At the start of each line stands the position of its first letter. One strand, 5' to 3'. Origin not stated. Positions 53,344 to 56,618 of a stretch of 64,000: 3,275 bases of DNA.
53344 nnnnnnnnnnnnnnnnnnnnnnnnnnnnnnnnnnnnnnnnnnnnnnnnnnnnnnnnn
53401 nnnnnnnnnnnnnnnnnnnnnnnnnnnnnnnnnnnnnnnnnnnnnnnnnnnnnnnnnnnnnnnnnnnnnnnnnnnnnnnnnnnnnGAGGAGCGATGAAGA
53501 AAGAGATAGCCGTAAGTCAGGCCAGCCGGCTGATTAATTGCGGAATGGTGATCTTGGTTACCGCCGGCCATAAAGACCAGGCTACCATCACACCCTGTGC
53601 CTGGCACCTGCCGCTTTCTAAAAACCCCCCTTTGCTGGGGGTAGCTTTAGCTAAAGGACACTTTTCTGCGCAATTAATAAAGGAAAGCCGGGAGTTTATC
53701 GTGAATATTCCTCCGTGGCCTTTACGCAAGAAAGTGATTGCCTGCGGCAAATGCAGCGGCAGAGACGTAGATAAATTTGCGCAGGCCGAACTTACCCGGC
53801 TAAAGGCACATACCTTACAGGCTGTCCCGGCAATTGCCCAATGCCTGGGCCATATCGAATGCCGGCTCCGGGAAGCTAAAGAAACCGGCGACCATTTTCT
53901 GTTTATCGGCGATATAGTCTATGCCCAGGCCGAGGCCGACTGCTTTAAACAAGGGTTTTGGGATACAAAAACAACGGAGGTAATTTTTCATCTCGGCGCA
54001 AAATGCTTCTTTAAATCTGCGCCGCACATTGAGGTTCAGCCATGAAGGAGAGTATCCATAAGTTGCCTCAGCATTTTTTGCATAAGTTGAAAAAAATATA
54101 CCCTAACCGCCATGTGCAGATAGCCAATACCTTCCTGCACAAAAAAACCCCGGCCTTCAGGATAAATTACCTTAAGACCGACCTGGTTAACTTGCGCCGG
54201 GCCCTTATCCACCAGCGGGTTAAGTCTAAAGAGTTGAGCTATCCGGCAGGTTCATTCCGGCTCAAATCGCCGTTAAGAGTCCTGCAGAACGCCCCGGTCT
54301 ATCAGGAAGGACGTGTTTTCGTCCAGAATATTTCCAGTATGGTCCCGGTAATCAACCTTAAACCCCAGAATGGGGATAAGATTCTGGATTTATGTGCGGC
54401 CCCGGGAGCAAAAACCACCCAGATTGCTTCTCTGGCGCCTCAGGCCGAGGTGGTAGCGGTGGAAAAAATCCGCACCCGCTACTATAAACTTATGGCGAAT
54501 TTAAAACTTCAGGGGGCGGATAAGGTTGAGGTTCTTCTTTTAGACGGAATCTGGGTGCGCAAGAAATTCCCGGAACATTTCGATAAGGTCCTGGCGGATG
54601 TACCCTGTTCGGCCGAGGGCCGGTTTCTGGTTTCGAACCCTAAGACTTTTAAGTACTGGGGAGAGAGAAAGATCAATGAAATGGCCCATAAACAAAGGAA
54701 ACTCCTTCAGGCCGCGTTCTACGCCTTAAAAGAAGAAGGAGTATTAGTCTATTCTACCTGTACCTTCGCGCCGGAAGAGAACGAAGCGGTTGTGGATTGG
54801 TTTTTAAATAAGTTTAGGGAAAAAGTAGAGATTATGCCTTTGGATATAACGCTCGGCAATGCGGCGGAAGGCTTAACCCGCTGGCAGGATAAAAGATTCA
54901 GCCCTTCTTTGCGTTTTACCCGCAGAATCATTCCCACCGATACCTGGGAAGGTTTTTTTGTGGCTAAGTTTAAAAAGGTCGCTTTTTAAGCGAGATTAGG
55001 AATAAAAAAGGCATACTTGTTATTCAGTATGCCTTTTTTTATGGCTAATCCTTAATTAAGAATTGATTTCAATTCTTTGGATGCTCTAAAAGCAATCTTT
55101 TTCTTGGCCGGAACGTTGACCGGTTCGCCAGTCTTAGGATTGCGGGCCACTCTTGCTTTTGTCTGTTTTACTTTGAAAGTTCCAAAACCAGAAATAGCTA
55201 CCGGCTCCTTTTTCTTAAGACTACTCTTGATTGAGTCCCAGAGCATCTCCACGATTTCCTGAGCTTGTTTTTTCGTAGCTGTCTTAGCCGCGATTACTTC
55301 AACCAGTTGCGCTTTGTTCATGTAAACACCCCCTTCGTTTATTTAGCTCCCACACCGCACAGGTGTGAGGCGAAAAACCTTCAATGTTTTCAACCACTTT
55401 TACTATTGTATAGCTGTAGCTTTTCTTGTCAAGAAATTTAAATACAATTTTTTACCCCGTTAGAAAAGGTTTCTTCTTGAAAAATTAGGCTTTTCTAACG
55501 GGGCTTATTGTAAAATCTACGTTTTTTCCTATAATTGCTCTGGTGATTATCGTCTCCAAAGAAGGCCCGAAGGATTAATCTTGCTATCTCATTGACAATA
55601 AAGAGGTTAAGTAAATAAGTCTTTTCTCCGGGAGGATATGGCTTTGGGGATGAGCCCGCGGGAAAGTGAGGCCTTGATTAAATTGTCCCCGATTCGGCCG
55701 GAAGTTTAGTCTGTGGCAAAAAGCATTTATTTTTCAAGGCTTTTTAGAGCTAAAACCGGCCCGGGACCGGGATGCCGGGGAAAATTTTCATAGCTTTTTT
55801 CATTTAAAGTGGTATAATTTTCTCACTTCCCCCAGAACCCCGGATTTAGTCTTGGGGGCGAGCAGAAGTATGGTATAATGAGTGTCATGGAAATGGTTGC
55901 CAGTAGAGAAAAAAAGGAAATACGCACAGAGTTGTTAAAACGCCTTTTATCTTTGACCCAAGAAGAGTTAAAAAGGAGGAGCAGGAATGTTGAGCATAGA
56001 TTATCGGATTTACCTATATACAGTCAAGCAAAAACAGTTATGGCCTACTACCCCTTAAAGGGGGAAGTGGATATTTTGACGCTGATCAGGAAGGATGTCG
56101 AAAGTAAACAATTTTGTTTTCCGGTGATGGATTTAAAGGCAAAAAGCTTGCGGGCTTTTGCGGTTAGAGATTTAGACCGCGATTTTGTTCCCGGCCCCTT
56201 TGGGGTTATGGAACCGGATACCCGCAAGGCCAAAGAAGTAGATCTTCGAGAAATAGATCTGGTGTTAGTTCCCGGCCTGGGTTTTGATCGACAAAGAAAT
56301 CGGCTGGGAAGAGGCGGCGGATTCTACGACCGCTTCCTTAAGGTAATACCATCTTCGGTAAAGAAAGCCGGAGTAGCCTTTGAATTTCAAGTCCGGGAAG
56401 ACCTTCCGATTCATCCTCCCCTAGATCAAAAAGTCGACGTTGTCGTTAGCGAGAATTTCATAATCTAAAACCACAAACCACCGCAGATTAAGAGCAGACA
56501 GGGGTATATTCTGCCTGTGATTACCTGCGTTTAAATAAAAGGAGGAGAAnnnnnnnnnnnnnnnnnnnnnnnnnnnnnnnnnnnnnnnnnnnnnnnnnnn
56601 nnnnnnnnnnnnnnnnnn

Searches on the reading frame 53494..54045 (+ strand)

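Call 23: search_protein_families(library=pfam, proteins=[window:53494-54045:+], max_evalue=0.001)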
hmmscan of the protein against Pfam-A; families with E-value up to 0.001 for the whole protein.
window:53494-54045:+ (183 aa): 1 family
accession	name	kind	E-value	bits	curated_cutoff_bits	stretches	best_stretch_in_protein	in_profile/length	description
PF01613.24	Flavin_Reduct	-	2.7e-26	92.9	27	1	17-149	6-136/153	Flavin reductase like domain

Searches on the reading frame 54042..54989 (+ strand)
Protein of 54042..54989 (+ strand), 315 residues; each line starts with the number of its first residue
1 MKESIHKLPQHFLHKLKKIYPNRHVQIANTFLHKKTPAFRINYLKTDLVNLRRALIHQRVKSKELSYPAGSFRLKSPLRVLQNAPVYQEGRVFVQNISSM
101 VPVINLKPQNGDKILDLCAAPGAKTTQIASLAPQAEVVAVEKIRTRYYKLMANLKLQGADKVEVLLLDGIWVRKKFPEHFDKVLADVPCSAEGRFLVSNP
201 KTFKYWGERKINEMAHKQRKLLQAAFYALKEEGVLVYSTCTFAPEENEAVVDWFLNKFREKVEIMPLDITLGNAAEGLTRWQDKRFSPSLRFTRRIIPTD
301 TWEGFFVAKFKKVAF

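Call 23: search_protein_families(library=pfam, proteins=[window:54042-54989:+], max_evalue=0.001)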
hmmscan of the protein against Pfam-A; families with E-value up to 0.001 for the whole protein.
window:54042-54989:+ (315 aa): 5 families
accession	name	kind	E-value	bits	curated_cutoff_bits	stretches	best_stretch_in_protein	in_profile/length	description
PF01189.24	Methyltr_RsmB-F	-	2.4e-45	155.1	27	1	104-311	2-199/199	16S rRNA methyltransferase RsmB/F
PF17125.10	Methyltr_RsmF_N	-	1.2e-05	26.1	34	1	8-96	1-85/86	N-terminal domain of 16S rRNA methyltransferase RsmF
PF01728.25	FtsJ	-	5.2e-05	23.7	24.1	1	110-265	21-162/181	FtsJ-like methyltransferase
PF13847.12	Methyltransf_31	-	6.6e-05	23.1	27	1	110-260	3-124/145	Methyltransferase domain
PF02475.24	TRM5-TYW2_MTfase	-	0.00013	22.4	28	0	107-192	33-117/164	TRM5/TYW2 methyltransferase domain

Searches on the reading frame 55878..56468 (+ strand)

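Call 23: search_protein_families(library=pfam, proteins=[window:55878-56468:+], max_evalue=0.001)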
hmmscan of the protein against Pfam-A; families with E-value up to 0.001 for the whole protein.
window:55878-56468:+ (196 aa): 1 family
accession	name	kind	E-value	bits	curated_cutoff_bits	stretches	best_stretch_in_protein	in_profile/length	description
PF01812.26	5-FTHF_cyc-lig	-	4.6e-38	131.4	27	1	12-192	1-186/186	5-formyltetrahydrofolate cyclo-ligase family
